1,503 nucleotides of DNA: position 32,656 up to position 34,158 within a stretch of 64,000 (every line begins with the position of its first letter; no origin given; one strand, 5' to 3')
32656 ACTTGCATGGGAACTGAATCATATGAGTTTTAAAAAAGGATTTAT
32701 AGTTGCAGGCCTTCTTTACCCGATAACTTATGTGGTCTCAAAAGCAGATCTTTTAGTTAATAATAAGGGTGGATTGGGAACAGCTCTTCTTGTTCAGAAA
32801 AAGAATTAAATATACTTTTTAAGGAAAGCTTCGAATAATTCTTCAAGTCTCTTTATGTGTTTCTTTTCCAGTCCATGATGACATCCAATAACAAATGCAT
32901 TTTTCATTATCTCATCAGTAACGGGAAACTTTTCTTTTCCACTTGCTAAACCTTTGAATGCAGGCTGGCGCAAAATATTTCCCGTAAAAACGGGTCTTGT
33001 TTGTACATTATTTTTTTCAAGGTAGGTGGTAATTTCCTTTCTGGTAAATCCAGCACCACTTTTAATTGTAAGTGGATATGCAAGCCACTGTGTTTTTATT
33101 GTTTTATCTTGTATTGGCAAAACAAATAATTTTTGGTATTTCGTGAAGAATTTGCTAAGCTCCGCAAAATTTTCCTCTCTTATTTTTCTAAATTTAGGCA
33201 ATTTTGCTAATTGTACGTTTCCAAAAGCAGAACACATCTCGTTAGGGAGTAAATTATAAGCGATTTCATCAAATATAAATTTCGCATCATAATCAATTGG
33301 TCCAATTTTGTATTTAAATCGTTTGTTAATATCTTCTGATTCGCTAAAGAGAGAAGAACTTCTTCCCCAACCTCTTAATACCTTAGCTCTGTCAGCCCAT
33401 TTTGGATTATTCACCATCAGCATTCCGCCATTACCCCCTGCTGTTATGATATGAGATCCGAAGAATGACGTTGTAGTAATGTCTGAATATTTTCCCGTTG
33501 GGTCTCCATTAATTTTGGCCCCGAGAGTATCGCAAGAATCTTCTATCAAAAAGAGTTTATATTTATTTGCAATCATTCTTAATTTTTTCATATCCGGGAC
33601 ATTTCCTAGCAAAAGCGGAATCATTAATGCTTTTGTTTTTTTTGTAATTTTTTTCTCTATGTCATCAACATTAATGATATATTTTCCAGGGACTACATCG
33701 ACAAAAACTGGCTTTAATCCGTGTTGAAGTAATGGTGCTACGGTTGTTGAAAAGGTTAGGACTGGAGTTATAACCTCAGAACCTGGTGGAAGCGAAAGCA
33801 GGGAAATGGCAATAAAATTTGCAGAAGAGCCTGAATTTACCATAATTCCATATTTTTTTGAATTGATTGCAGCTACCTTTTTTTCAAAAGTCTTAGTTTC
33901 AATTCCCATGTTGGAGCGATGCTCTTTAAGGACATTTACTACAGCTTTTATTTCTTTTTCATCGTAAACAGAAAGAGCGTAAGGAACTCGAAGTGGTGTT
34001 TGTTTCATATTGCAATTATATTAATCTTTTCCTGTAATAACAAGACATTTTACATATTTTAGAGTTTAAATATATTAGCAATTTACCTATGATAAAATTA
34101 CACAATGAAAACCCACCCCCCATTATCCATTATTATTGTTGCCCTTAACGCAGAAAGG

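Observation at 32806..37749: CDP-hexose module: rfbF and rfbG next to a His-for-Lys DegT enzyme and an SDR reductase, with no E3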

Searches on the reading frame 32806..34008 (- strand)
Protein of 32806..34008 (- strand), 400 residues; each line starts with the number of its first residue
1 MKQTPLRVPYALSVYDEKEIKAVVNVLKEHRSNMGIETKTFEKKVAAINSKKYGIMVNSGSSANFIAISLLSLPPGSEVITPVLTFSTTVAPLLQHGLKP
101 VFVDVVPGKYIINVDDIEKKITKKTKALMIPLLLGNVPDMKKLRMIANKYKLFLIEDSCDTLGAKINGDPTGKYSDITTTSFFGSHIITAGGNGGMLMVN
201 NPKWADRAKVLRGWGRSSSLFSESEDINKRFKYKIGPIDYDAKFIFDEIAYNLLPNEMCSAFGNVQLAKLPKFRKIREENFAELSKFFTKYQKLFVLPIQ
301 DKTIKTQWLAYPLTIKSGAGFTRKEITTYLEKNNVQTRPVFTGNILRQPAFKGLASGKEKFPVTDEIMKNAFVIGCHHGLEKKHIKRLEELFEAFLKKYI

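Call 3: search_protein_families(library=ncbifam, proteins=[window:32806-34008:-], max_evalue=0.00001)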
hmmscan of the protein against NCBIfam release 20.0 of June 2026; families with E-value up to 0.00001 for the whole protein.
window:32806-34008:- (400 aa): 10 families
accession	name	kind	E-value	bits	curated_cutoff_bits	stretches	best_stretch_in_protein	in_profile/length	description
NF011936.0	PRK15407.1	equivalog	3.7e-101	339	423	1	7-398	36-438/440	lipopolysaccharide biosynthesis protein RfbH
TIGR03588.1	PseC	equivalog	3.5e-54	184.2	423.5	1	8-390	2-374/380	UDP-4-amino-4,6-dideoxy-N-acetyl-beta-L-altrosamine transaminase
TIGR04181.1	NHT_00031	hypoth_equivalog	1.4e-46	159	420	2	16-215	9-224/359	LegC family aminotransferase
NF008687.0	PRK11706.1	equivalog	1.3e-37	129.4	375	1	8-369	2-347/375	dTDP-4-amino-4,6-dideoxygalactose transaminase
TIGR02379.1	ECA_wecE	subfamily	1.5e-33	116.1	434.85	1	11-336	5-316/376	dTDP-4-amino-4,6-dideoxy-D-glucose transaminase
NF008658.2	PRK11658.1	equivalog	8.4e-31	106.9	631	1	9-336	6-319/379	UDP-4-amino-4-deoxy-L-arabinose aminotransferase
TIGR04427.1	PLP_DesI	equivalog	8.9e-26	90.9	650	1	29-222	45-235/390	dTDP-4-dehydro-6-deoxyglucose aminotransferase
TIGR01326.1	OAH_OAS_sulfhy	subfamily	1.4e-07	30.6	495.1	1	38-192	59-214/418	O-acetylhomoserine aminocarboxypropyltransferase/cysteine synthase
NF004650.0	PRK05994.1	equivalog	1.7e-06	27.1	667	1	39-186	66-214/427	O-acetylhomoserine aminocarboxypropyltransferase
NF005817.0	PRK07683.1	equivalog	6.1e-06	25.2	575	1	50-132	87-169/387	aminotransferase A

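Call 4: search_protein_families(library=pfam, proteins=[window:32806-34008:-], max_evalue=0.00001)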
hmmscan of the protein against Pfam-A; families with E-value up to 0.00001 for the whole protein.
window:32806-34008:- (400 aa): 2 families
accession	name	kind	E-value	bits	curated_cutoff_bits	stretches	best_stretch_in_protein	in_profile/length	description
PF01041.23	DegT_DnrJ_EryC1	-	9.4e-80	268.9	19.8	1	16-388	4-355/360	DegT/DnrJ/EryC1/StrS aminotransferase family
PF01053.26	Cys_Met_Meta_PP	-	2.4e-06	26.8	27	1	38-179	54-193/381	Cys/Met metabolism PLP-dependent enzyme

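Call 5: search_solved_structures(query=window:32806-34008:-, max_evalue=1e-10, show_alignments=3)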
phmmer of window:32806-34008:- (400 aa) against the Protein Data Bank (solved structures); distinct sequences matched with E-value up to 1e-10: 55.
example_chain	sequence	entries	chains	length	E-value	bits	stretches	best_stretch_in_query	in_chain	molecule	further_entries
3bcx_A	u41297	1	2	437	7e-63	216.2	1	9-396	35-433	CDP-6-deoxy-L-threo-D-glycero-4-hexulose-3-dehydrase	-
3bb8_A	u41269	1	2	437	1.1e-61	212.3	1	9-396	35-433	CDP-4-keto-6-deoxy-D-glucose-3-dehydrase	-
3b8x_A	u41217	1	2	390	7e-46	160.3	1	7-349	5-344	Pyridoxamine 5-phosphate-dependent dehydrase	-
2gms_A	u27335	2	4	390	7.3e-46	160.2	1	7-349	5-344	Putative pyridoxamine 5-phosphate-dependent dehydrase, Wbdk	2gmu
2r0t_A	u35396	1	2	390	9.8e-46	159.8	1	7-349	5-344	Pyridoxamine 5-phosphate-dependent dehydrase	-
3gr9_A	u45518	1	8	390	1e-45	159.7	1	7-349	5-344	ColD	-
7b0d_A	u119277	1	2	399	1.6e-44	155.8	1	21-231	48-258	Glutamine--scyllo-inositol transaminase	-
7b0m_AAA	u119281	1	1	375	1e-38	136.7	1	32-345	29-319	Sugar aminotransferase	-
9wvy_A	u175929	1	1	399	8.7e-35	123.7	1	11-376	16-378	Putative NDP-4-keto-6-deoxyglucose-3-dehydratase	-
3bn1_A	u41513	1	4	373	3.2e-30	108.7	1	35-216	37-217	Perosamine synthetase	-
3dr7_A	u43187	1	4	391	3.9e-30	108.4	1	34-342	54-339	Putative perosamine synthetase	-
3dr4_A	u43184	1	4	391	5.3e-30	108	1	34-342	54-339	Putative perosamine synthetase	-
3uwc_A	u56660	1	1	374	5.2e-29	104.7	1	5-216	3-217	Nucleotide-sugar aminotransferase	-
4k2b_A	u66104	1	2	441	8.5e-27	97.5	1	20-207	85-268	NTD biosynthesis operon protein NtdA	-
4k2i_A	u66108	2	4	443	8.5e-27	97.4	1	20-207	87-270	NTD biosynthesis operon protein NtdA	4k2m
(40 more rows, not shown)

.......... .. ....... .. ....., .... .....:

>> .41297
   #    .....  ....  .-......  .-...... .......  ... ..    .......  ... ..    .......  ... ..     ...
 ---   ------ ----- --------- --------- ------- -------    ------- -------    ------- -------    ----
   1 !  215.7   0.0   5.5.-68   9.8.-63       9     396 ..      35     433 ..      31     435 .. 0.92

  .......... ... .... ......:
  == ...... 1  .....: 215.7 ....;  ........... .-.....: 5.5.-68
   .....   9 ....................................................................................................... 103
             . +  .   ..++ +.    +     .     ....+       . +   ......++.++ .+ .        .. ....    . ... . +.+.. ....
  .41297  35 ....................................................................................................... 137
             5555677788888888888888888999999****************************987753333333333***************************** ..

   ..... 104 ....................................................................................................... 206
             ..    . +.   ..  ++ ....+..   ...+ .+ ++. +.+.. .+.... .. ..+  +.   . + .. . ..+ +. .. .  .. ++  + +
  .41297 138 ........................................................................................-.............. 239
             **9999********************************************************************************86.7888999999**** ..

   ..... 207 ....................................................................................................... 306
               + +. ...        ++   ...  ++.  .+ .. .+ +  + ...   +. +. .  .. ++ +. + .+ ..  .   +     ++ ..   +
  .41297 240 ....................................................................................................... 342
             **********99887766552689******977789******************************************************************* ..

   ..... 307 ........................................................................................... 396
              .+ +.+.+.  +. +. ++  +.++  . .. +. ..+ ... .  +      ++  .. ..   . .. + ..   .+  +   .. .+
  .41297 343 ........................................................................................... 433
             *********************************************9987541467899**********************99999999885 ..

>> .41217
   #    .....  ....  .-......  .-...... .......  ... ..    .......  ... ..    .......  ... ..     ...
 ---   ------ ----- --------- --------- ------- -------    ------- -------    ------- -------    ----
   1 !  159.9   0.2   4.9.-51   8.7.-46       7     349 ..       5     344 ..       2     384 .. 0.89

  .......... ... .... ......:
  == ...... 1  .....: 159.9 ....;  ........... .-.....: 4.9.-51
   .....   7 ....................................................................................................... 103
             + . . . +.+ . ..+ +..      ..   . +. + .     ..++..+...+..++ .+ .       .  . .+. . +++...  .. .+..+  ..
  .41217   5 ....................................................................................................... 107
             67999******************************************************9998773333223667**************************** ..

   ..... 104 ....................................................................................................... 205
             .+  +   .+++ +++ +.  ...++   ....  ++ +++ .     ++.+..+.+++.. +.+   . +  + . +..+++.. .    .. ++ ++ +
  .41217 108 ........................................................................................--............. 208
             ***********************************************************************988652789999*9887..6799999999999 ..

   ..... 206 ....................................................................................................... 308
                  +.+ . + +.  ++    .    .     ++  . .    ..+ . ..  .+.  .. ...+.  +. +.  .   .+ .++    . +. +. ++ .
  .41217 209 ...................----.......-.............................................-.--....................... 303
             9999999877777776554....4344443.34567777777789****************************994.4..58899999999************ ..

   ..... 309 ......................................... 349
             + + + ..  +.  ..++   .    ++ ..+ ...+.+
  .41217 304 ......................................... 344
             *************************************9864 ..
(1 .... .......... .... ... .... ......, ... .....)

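Call 7: find_homologous_proteins(query=window:32806-34008:-, max_evalue=1e-20)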
Query window:32806-34008:- (400 aa): 8000 proteins with E <= 1e-20 among 8000 candidates; the best 120 are listed.
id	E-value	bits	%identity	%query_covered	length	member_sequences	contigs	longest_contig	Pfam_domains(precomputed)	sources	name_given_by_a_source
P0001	4.9e-265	897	100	100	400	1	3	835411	PF01053.27,PF01041.24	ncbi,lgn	-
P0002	3.3e-207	706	78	100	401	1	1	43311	PF01053.27,PF01041.24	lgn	-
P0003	3.6e-199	680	75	100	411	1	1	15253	PF01053.27,PF01041.24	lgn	-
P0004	8.9e-197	672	74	99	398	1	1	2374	PF01053.27,PF01041.24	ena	-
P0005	4.2e-193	660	75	99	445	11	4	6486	PF00155.28,PF01053.27,PF01041.24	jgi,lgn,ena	-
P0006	6.0e-191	653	72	99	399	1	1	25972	PF00155.28,PF01053.27,PF01041.24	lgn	-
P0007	3.6e-189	647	72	99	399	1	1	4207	PF00155.28,PF01212.28,PF01053.27,PF01041.24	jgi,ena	-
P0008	1.4e-188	645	71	98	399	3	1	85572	PF00155.28,PF01053.27,PF01041.24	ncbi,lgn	-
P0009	2.2e-188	644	72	98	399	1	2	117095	PF01041.24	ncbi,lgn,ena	-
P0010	7.6e-188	642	72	98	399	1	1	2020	PF00155.28,PF01053.27,PF01041.24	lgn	-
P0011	1.0e-187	642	70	99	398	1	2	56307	PF00155.28,PF01053.27,PF01041.24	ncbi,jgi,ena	-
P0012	1.4e-187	642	71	100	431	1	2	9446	PF00155.28,PF01053.27,PF01041.24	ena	-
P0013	2.1e-187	641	71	99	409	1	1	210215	PF00155.28,PF01053.27,PF01041.24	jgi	-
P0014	3.4e-187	640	71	99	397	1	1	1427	PF01041.24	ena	-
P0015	7.6e-187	639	71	100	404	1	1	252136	PF00155.28,PF01053.27,PF01041.24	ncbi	-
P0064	4.6e-178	610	68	99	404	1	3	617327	PF01041.24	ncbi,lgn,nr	ncbi:MAG: aminotransferase class I/II-fold pyridoxal phosphate-dependent enzyme [Candidatus Levybact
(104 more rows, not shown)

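Call 10: find_encoding_contigs(protein=P0001, flank=10000, max_places=3)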
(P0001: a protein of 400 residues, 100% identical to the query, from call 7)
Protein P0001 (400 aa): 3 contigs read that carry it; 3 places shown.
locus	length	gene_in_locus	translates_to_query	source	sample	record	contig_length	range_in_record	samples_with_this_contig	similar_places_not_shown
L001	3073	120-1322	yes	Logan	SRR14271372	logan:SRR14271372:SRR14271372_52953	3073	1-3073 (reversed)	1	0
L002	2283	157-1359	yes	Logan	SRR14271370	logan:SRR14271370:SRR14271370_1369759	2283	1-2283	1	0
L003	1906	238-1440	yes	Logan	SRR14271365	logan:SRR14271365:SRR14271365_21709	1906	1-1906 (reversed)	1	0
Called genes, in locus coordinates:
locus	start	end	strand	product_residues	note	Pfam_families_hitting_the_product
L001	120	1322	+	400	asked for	PF01041:DegT_DnrJ_EryC1, PF01053:Cys_Met_Meta_PP (weak)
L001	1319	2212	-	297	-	PF01209:Ubie_methyltran (weak), PF02353:CMAS (weak), PF13489:Methyltransf_23, PF05175:MTS, PF13649:Methyltransf_25, PF13847:Methyltransf_31, PF08241:Methyltransf_11, PF08242:Methyltransf_12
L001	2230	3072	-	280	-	?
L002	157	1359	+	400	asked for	PF01041:DegT_DnrJ_EryC1, PF01053:Cys_Met_Meta_PP (weak)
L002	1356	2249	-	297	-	PF01209:Ubie_methyltran (weak), PF02353:CMAS (weak), PF13489:Methyltransf_23, PF05175:MTS, PF13649:Methyltransf_25, PF13847:Methyltransf_31, PF08241:Methyltransf_11, PF08242:Methyltransf_12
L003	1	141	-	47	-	?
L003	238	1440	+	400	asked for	PF01041:DegT_DnrJ_EryC1, PF01053:Cys_Met_Meta_PP (weak)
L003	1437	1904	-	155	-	?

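Call 16: search_protein_representatives(protein=window:32806-34008:-)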
Query: 400 residues. Proteins with E-value up to 0.001 (for the whole library): 39480; up to 1e-10: 18621; up to 1e-30: 890. The best 150 are listed.
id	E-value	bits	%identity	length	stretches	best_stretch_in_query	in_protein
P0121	1.5e-131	455.5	53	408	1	2-399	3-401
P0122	1.6e-131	455.4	56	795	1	7-391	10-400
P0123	1.1e-130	452.6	51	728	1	3-396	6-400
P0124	1.5e-103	363.3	46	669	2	155-397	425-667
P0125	4.0e-103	361.9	45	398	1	6-398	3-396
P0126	1.2e-101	357.1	46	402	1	7-398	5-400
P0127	1.7e-101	356.5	48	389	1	7-380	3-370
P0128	1.3e-100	353.6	44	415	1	10-396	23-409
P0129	2.2e-98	346.3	43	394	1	11-399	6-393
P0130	3.6e-96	339.0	46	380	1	10-396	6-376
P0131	5.9e-96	338.3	42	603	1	4-399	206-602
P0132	1.5e-94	333.7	44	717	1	6-399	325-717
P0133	3.7e-90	319.2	41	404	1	3-396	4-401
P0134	2.4e-89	316.5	44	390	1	7-397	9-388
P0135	1.1e-87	311.1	42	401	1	6-399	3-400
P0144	8.4e-83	295.0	47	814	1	8-388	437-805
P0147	2.6e-80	286.8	44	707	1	9-397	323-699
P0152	5.6e-76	272.6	40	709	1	14-395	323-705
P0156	4.5e-75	269.6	39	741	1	6-398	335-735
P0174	9.3e-70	252.1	42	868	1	8-392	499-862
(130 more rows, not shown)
